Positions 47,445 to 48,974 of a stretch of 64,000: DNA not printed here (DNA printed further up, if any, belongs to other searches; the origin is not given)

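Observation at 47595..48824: CDF metal transporter covalently fused to a NifX-like cofactor-binding domain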

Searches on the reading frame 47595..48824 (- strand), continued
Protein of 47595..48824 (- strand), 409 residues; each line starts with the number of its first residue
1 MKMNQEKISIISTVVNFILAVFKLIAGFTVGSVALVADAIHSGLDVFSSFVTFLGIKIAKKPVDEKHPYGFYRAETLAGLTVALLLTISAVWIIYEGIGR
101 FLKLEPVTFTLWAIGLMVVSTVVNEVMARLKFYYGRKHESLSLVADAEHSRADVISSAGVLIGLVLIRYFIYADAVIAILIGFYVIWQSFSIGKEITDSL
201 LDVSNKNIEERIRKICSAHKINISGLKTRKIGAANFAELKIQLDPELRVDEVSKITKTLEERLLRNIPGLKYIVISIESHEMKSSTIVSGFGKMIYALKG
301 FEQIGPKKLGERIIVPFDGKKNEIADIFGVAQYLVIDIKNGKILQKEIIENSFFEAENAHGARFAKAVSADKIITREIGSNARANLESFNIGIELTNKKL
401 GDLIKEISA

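Call 39: predict_structure(alignment_id=A3)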
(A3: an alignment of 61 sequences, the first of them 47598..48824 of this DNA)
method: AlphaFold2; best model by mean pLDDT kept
length: 409 residues; sequences in the alignment: 61
mean_pLDDT: 79.0   pTM: 0.50
mean pLDDT of the five models: 79.0, 72.1, 71.8, 70.6, 68.3
residues with pLDDT >= 90: 19; 70-90: 325; 50-70: 57; < 50: 8
segments of 3 or more residues with pLDDT < 50: 289-294
pLDDT, mean of each block of 10 residues (from residue 1): 72 86 86 81 79 74 54 72 80 82 73 85 87 73 75 82 83 84 83 73 78 88 82 74 80 84 82 76 56 49 74 88 86 89 86 78 86 90 84 88 80
secondary structure, 60 per line:
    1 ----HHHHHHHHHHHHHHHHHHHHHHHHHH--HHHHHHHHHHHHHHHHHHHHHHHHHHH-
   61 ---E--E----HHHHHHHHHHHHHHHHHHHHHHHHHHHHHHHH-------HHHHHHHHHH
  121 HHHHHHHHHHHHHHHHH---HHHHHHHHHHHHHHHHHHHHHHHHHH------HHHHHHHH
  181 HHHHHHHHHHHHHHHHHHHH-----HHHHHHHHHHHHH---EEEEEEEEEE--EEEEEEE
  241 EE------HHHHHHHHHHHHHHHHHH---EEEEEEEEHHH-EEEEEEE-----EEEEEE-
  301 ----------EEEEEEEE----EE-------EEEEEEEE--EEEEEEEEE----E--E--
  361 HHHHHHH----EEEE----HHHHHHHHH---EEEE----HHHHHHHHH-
elements in order: H5-30 H33-59 H72-103 H111-137 H141-166 H173-200 H206-218 E222-231 E234-242 H249-266 E270-277 E282-288 E294-299 E311-318 E332-339 E342-350 H361-367 E372-375 H380-388 E392-395 H400-408
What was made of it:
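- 47988..48203 (-): CDF cytoplasmic dimerisation domain (aa 208-279). Alpha-beta-beta-alpha-beta fold in the model (call 39).
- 47895..47987 (-): Linker (aa 280-310) carrying the start of the near-invariant motif G300-F-E-x-I-G305-P-K-K308-x-G310-x-R312-x-x-x-P316, which runs a few residues into the NifX-like domain. Low pLDDT at 289-294 (call 39).
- On Cation diffusion facilitator (CDF) family: The AlphaFold model has helices 5-30, 33-59, 72-103, 111-137, 141-166 and 173-200, then H-E-E-H-E at 206-277 (call 39).
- Checked: AlphaFold gives six TM helices plus an alpha-beta-beta-alpha-beta CTD (call 39).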

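Call 52: find_encoding_contigs(protein=P0002, flank=3000, max_places=2)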
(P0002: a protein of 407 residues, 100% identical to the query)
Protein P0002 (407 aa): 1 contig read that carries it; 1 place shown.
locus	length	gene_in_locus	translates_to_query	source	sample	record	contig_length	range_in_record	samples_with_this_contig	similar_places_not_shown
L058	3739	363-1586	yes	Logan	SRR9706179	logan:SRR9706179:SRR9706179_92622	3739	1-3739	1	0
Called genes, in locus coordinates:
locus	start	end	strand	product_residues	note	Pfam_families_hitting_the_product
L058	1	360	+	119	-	?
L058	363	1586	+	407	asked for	PF01545:Cation_efflux, PF16916:ZT_dimer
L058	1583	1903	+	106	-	PF02579:Nitro_FeMo-Co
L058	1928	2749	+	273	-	PF00142:Fer4_NifH (faint), PF01656:CbiA, PF10609:ParA, PF13614:AAA_31 (weak), PF00037:Fer4 (weak), PF14697:Fer4_21, PF13187:Fer4_9 (weak), PF00037:Fer4 (weak), +5 more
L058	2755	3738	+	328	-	?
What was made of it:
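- Tried and rejected: The look-up returned only a 3.7-kb Logan contig (call 52).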
